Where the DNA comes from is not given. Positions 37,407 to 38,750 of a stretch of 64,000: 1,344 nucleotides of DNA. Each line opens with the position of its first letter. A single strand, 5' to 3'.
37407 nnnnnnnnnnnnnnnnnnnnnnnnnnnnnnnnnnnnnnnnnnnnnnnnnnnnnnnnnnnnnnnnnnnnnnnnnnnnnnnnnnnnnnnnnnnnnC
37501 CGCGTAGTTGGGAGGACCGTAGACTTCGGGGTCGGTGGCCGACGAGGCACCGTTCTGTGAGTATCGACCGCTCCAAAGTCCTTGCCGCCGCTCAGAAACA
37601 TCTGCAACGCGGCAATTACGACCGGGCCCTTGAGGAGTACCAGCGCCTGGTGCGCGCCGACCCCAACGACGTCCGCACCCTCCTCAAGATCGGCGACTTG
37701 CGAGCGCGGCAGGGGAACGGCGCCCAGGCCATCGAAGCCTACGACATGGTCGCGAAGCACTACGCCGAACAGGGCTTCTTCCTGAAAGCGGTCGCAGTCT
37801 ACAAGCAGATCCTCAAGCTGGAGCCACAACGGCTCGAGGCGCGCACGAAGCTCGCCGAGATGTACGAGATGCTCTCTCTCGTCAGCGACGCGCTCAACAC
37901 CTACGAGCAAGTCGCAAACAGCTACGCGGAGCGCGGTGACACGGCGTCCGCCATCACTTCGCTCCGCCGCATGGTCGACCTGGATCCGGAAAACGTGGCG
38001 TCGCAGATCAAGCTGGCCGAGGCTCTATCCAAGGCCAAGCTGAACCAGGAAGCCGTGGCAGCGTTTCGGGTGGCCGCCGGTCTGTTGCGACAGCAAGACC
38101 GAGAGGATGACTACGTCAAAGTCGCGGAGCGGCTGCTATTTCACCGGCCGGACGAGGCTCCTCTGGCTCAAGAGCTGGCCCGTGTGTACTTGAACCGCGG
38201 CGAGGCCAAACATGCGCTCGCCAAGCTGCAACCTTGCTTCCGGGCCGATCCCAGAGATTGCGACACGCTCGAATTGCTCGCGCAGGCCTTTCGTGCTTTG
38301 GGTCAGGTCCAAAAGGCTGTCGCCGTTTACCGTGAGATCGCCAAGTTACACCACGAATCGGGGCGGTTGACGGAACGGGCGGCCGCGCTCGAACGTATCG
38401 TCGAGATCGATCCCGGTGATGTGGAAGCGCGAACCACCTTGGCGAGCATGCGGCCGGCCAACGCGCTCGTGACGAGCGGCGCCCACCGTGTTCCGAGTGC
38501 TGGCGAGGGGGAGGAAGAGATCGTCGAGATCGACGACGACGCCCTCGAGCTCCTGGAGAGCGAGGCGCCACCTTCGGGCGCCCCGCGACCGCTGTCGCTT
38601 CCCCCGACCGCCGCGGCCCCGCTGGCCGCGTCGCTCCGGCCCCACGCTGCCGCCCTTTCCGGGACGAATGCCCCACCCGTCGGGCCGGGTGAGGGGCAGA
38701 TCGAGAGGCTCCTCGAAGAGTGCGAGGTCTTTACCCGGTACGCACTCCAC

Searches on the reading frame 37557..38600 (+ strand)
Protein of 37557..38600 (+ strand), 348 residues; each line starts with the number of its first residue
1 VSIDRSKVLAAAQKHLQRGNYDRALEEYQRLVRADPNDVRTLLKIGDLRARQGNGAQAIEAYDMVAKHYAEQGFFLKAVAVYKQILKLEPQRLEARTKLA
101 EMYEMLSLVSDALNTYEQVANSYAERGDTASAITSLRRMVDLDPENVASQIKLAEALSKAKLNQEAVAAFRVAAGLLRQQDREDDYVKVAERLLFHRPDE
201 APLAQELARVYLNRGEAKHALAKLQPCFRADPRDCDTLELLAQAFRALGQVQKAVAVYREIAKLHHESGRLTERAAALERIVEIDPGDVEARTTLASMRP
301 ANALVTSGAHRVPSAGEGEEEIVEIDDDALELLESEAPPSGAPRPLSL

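Call 17: search_protein_families(library=pfam, proteins=[window:37557-38600:+])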
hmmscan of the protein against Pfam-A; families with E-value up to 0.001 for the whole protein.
window:37557-38600:+ (348 aa): 22 families
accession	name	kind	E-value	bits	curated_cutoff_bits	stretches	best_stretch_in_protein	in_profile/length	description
PF13428.12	TPR_14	-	4.3e-27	92.3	23.5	1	9-47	5-43/44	Tetratricopeptide repeat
PF13432.12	TPR_16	-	6.4e-27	94.1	32.7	2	9-65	1-57/65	Tetratricopeptide repeat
PF14559.12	TPR_19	-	6.3e-23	81.3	25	3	16-70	2-56/68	Tetratricopeptide repeat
PF13414.12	TPR_11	-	2.5e-21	75.5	26.8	1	15-53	4-42/42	TPR repeat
PF07719.23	TPR_2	-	2e-17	62.2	27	1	12-38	8-34/34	Tetratricopeptide repeat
PF13371.12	TPR_9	-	1.7e-16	60.4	35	2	15-64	5-54/73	Tetratricopeptide repeat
PF13431.12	TPR_17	-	2.2e-16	59.1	24.4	0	230-255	8-33/34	Tetratricopeptide repeat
PF13181.12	TPR_8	-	1.3e-15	56.5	25.7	0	115-146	3-34/34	Tetratricopeptide repeat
PF13174.12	TPR_6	-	8.9e-15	54.7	26.3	0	41-70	2-31/33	Tetratricopeptide repeat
PF12895.13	ANAPC3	-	2e-14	54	27.2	1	180-260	2-81/82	Anaphase-promoting complex, cyclosome, subunit 3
PF24575.1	TPR_Slam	-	3.9e-11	43.7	35.2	0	120-169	54-103/104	Surface lipoprotein assembly modifier, N-terminal TPR repeats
PF00515.34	TPR_1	-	8.8e-11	41.6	27.8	0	14-38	10-34/34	Tetratricopeptide repeat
PF03704.23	BTAD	-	2.1e-10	41.5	22.1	0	205-265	66-127/146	Bacterial transcriptional activator domain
PF23914.1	TPR_CcmH_CycH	-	1.1e-09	38.8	42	0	126-186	63-123/158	Cytochrome c-type biogenesis protein H TPR domain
PF14863.12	Alkyl_sulf_dimr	-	6.6e-09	36.7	26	0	66-111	76-121/139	Alkyl sulfatase dimerisation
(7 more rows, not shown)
